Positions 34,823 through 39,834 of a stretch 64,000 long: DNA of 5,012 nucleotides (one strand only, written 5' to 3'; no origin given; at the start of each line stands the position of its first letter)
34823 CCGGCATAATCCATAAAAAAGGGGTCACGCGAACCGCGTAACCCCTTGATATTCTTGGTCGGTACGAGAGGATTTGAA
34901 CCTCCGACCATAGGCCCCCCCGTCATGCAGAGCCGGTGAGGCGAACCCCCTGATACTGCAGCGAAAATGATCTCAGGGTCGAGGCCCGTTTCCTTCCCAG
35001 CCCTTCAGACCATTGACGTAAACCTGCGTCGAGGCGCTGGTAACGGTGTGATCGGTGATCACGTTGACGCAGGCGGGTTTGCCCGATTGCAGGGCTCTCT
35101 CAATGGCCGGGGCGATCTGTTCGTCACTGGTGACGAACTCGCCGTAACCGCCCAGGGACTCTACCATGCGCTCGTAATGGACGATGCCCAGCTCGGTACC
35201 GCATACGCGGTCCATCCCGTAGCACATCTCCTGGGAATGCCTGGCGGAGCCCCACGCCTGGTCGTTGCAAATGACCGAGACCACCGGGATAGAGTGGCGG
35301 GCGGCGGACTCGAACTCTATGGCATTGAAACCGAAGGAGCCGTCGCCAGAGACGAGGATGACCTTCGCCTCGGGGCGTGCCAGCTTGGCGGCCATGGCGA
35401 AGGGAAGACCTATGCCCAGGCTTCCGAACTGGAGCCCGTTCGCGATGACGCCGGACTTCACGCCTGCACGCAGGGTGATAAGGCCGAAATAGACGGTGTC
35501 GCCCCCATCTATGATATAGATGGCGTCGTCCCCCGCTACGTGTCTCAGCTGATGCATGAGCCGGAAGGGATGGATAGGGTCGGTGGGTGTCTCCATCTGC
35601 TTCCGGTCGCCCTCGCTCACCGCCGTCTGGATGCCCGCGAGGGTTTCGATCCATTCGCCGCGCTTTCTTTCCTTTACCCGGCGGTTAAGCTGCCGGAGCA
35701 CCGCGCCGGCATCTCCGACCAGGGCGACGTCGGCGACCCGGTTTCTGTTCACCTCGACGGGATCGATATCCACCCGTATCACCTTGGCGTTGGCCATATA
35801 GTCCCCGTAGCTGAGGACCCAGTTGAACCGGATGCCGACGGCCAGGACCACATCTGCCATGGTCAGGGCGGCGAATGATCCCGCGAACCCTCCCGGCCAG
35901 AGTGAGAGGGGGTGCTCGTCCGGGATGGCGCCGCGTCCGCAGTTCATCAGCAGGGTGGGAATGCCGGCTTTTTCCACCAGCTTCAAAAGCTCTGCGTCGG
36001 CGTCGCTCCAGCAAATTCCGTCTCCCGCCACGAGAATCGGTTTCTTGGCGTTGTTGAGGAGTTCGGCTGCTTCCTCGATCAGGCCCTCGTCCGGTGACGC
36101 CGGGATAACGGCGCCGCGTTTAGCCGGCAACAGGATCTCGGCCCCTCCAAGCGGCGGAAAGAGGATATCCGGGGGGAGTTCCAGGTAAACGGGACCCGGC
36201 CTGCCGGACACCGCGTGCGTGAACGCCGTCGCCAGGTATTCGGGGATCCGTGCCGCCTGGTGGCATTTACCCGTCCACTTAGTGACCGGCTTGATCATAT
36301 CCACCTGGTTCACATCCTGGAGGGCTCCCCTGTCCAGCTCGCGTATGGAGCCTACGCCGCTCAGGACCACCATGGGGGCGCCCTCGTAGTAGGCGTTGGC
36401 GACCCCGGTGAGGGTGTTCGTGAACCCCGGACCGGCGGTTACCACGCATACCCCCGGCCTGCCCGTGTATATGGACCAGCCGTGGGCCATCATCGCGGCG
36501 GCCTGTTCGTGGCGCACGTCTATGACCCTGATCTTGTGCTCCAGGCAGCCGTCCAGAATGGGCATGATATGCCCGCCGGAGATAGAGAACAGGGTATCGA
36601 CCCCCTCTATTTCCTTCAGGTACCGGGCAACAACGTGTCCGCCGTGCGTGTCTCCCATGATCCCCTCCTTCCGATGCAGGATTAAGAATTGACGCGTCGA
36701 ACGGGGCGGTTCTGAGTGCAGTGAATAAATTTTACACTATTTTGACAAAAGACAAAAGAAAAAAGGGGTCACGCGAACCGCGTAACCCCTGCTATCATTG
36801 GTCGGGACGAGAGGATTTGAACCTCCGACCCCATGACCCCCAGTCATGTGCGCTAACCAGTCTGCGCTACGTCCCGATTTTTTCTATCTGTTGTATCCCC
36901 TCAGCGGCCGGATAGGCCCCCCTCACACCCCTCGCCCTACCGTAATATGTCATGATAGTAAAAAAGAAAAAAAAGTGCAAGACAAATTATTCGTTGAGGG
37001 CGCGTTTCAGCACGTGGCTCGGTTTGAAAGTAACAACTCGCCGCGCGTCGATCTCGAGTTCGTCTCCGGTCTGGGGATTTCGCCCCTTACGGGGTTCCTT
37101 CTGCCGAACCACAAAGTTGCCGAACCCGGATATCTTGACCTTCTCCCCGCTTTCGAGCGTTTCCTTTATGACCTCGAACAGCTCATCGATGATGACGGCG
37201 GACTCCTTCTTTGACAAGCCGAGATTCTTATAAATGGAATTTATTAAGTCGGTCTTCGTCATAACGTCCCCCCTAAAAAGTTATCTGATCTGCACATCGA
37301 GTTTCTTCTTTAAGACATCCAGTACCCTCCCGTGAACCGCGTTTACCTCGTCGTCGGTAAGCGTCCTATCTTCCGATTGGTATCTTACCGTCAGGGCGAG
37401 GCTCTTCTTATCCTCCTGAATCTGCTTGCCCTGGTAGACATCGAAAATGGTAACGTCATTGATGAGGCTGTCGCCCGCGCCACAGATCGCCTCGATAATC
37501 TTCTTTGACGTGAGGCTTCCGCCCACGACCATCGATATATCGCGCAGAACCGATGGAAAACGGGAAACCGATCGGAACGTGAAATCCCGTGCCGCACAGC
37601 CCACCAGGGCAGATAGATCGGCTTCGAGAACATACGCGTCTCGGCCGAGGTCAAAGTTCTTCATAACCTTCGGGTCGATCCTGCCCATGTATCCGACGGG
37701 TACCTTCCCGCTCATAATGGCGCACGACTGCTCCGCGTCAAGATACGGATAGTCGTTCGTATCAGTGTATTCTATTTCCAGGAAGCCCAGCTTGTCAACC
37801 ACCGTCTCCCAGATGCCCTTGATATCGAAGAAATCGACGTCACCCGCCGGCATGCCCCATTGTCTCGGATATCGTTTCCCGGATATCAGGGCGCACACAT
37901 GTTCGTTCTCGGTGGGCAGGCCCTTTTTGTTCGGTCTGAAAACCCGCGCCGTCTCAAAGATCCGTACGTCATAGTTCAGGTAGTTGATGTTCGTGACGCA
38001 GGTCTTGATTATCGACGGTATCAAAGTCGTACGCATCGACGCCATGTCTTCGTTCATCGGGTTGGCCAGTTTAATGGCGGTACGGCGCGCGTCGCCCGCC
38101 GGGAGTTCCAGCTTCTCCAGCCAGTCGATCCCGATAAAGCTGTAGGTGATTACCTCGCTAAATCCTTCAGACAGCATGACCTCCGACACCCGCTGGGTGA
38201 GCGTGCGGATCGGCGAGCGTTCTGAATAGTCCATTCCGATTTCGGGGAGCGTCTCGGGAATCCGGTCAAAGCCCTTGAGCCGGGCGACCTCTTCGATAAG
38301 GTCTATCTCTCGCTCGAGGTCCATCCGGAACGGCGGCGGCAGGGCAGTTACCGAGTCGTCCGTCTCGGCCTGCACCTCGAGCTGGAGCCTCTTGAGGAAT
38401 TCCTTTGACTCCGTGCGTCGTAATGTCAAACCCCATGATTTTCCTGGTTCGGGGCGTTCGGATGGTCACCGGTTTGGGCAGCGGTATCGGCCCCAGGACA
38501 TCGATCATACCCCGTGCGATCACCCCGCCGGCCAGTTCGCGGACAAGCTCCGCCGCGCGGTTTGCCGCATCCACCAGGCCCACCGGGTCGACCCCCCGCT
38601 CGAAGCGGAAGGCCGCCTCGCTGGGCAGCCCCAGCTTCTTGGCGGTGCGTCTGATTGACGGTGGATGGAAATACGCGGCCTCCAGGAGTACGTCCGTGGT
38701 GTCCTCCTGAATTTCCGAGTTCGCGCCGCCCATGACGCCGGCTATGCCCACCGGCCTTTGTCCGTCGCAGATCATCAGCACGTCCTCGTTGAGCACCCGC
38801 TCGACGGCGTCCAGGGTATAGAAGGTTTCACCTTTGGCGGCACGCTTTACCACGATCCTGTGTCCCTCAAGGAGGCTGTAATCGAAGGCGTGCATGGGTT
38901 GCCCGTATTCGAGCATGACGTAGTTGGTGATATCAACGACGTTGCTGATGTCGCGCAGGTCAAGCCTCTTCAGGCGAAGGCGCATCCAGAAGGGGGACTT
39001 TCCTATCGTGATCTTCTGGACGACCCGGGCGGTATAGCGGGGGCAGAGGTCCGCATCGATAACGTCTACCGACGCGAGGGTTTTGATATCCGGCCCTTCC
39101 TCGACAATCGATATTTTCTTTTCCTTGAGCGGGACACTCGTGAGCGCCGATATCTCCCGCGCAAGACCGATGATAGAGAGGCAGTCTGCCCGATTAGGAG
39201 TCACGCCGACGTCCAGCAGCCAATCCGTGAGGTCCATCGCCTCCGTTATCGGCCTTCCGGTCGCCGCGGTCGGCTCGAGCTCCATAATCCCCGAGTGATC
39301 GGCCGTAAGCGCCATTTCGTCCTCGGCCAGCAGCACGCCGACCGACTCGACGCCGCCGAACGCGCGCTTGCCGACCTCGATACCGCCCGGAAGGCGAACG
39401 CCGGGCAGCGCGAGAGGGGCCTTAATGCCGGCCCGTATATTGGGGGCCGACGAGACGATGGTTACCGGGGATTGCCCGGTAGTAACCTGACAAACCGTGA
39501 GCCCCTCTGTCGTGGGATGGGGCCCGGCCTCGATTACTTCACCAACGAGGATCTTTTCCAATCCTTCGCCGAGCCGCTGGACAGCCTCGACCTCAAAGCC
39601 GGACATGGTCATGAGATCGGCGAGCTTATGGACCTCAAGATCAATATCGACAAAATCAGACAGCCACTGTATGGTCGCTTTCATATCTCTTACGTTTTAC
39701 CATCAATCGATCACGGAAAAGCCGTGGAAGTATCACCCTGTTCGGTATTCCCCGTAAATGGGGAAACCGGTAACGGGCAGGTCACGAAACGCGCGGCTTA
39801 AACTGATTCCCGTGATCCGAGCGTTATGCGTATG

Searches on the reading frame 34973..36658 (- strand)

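Call 55: search_protein_families(library=pfam, proteins=[window:34973-36658:-], max_evalue=0.000001)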
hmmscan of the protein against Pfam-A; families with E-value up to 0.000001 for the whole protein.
window:34973-36658:- (561 aa): 3 families
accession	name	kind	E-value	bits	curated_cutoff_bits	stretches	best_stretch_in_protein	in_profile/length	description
PF02776.23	TPP_enzyme_N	-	3.3e-39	133.8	26.8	1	5-121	2-119/119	Thiamine pyrophosphate enzyme, N-terminal TPP binding domain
PF00205.28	TPP_enzyme_M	-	1.5e-35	122.3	30.4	1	194-324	1-137/137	Thiamine pyrophosphate enzyme, central domain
PF02775.26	TPP_enzyme_C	-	1.2e-29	103.5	21.9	1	410-533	26-151/151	Thiamine pyrophosphate enzyme, C-terminal TPP binding domain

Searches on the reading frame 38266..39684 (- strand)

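Call 55: search_protein_families(library=pfam, proteins=[window:38266-39684:-], max_evalue=0.000001)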
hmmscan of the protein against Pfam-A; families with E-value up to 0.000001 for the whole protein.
window:38266-39684:- (472 aa): 2 families
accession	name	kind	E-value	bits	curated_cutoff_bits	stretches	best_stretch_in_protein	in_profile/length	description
PF03483.22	B3_4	-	1.7e-68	230.1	29.3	1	214-386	2-174/174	B3/4 domain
PF01588.26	tRNA_bind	-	6.4e-11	42.6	27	1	46-143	2-94/96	Putative tRNA binding domain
